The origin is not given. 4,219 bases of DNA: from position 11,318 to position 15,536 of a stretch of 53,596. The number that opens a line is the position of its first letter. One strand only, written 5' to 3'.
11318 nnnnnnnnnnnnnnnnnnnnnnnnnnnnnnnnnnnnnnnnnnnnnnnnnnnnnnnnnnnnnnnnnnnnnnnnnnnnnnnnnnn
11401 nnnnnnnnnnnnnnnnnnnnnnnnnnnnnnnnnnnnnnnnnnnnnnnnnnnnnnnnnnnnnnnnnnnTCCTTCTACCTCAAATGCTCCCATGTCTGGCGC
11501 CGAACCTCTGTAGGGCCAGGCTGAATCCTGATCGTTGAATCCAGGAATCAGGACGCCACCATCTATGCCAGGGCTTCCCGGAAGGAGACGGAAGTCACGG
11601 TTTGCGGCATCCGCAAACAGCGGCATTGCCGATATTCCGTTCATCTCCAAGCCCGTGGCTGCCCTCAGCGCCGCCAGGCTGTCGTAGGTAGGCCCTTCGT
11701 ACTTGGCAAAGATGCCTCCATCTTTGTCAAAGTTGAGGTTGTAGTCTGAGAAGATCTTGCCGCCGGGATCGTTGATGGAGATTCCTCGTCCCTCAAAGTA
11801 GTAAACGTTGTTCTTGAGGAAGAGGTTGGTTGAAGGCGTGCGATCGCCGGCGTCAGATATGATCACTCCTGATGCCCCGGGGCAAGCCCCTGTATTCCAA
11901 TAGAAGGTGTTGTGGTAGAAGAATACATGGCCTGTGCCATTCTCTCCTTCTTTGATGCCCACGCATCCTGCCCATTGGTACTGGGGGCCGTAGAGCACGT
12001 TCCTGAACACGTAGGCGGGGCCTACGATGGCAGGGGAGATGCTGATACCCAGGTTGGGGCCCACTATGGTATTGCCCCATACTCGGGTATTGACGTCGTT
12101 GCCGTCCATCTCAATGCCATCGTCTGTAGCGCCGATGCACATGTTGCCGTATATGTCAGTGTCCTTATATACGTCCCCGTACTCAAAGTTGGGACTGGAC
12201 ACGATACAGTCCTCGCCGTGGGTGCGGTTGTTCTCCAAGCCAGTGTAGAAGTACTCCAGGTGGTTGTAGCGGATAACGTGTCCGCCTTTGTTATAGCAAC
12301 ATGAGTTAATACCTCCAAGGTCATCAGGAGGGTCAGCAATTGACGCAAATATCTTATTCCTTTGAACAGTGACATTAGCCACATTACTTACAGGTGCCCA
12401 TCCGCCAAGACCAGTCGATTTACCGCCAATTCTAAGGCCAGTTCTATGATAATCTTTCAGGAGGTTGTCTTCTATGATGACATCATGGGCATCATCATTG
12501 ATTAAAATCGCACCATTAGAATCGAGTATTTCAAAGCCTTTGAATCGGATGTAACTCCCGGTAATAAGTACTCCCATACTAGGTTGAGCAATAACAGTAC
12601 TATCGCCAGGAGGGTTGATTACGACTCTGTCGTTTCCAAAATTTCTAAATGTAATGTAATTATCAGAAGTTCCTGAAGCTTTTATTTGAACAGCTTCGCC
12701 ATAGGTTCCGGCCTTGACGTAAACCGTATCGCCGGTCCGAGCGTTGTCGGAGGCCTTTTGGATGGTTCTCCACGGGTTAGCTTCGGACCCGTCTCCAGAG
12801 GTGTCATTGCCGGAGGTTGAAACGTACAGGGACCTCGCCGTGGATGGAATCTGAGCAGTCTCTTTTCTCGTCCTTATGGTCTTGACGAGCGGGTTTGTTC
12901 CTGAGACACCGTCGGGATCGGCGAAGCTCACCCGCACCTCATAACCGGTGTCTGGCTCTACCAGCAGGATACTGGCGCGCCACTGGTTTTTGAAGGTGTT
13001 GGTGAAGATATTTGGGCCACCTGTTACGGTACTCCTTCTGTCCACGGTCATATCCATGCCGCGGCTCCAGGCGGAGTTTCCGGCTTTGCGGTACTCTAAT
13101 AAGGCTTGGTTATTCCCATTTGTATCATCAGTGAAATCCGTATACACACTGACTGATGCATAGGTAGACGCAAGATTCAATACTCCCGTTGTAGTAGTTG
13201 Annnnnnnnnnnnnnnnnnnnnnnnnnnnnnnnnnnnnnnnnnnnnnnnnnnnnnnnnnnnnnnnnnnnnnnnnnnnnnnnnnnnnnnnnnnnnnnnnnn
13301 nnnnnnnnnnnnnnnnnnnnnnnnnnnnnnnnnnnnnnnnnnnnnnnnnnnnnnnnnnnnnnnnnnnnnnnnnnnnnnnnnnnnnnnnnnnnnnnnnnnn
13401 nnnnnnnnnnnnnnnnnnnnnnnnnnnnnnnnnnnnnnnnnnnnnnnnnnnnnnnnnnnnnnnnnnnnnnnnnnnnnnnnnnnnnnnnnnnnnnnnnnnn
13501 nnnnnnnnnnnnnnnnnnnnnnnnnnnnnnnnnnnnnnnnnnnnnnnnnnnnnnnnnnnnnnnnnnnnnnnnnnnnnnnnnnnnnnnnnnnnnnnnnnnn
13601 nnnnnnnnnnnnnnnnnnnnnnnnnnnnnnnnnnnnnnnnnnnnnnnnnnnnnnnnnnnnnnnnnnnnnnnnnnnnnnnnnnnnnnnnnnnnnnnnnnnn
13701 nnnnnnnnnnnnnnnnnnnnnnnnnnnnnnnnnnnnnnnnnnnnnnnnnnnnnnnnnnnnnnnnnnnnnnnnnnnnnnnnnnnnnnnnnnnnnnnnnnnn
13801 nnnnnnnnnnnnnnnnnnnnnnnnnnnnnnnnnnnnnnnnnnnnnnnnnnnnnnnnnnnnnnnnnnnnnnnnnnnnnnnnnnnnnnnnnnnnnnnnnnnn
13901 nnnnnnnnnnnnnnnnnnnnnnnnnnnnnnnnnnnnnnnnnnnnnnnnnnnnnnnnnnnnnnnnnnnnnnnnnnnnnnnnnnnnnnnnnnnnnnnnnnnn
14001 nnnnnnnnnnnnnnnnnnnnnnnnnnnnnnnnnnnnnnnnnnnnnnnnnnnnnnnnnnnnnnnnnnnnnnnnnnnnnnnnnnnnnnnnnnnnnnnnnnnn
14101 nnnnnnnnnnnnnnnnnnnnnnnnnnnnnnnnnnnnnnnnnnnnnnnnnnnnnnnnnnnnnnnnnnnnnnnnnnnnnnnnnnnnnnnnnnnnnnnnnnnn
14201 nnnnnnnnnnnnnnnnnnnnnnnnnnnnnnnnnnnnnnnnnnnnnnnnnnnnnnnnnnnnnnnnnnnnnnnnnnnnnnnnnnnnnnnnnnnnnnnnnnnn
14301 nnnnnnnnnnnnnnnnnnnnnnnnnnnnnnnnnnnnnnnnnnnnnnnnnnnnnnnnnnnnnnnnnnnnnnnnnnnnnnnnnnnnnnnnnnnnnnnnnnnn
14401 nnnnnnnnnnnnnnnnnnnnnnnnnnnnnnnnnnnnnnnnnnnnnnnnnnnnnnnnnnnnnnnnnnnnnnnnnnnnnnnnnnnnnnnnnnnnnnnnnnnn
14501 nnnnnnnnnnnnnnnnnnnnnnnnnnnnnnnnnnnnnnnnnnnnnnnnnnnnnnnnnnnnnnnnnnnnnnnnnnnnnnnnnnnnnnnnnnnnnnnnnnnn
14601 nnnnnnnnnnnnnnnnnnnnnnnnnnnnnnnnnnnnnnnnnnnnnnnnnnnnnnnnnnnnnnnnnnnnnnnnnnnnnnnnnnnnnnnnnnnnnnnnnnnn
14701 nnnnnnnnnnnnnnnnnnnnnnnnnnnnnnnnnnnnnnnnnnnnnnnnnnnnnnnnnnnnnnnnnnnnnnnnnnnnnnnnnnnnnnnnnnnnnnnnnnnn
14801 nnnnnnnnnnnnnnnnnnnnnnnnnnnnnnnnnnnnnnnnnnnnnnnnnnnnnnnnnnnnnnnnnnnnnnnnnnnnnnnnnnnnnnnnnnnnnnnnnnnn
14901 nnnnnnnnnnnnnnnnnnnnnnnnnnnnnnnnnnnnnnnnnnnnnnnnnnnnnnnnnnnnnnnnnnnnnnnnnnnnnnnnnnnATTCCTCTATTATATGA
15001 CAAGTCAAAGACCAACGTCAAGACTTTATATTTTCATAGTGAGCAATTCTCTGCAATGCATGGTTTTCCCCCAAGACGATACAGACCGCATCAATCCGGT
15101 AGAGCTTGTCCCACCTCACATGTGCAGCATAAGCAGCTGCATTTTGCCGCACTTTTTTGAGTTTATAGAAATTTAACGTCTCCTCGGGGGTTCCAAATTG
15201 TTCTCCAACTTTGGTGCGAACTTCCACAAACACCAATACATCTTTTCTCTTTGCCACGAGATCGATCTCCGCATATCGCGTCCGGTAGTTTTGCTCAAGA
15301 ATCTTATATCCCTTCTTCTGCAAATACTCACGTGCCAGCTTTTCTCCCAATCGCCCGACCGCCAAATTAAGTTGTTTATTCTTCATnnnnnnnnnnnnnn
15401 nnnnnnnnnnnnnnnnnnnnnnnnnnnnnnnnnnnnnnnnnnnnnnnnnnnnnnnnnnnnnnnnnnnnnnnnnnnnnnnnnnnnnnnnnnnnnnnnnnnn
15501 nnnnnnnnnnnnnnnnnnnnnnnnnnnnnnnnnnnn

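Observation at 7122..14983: Cellulosome-style cohesin/dockerin surface-display operon in a CPR-like genome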

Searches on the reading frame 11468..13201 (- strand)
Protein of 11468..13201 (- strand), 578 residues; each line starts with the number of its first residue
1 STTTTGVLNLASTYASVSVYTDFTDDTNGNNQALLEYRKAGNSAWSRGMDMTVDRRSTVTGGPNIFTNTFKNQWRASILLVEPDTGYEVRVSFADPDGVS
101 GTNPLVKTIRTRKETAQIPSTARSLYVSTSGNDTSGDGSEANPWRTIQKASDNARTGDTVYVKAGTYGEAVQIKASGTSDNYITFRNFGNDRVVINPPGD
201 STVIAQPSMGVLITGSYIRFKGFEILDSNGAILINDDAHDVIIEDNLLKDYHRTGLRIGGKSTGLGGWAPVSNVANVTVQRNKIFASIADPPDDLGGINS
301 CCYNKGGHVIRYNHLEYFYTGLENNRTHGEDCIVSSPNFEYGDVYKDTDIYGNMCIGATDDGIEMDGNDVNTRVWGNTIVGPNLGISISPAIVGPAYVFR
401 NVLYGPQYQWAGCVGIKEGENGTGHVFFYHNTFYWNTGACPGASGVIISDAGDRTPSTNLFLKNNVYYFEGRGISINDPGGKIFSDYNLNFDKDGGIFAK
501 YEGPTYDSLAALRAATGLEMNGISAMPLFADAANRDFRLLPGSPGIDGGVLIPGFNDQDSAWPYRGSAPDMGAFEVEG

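Call 12: search_protein_families(library=pfam, proteins=[window:11468-13201:-], max_evalue=10)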
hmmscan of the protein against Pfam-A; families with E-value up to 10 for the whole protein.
seq(578 aa): 3 families
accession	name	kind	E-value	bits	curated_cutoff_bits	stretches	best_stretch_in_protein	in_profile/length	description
PF07602.17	DUF1565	-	0.00014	21.7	20.3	1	130-170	2-41/257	Protein of unknown function (DUF1565)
PF13229.12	Beta_helix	-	0.0025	17.9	25.9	3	421-501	6-76/158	Right handed beta helix region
PF17161.10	DUF5123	-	0.019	16.5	35.1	1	427-541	2-100/113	Domain of unknown function (DUF5123)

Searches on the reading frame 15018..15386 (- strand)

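Call 42: search_protein_families(library=pfam, proteins=[window:15018-15386:-], max_evalue=0.001)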
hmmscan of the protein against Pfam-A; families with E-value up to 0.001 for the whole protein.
window:15018-15386:- (122 aa): 2 families
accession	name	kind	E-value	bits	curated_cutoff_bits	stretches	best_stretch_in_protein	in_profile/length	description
PF02021.23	UPF0102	-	2e-25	89.4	23.6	1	14-103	1-80/80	Uncharacterised protein family UPF0102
PF08378.17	NERD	-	8e-07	30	22.1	1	11-82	2-84/111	Nuclease-related domain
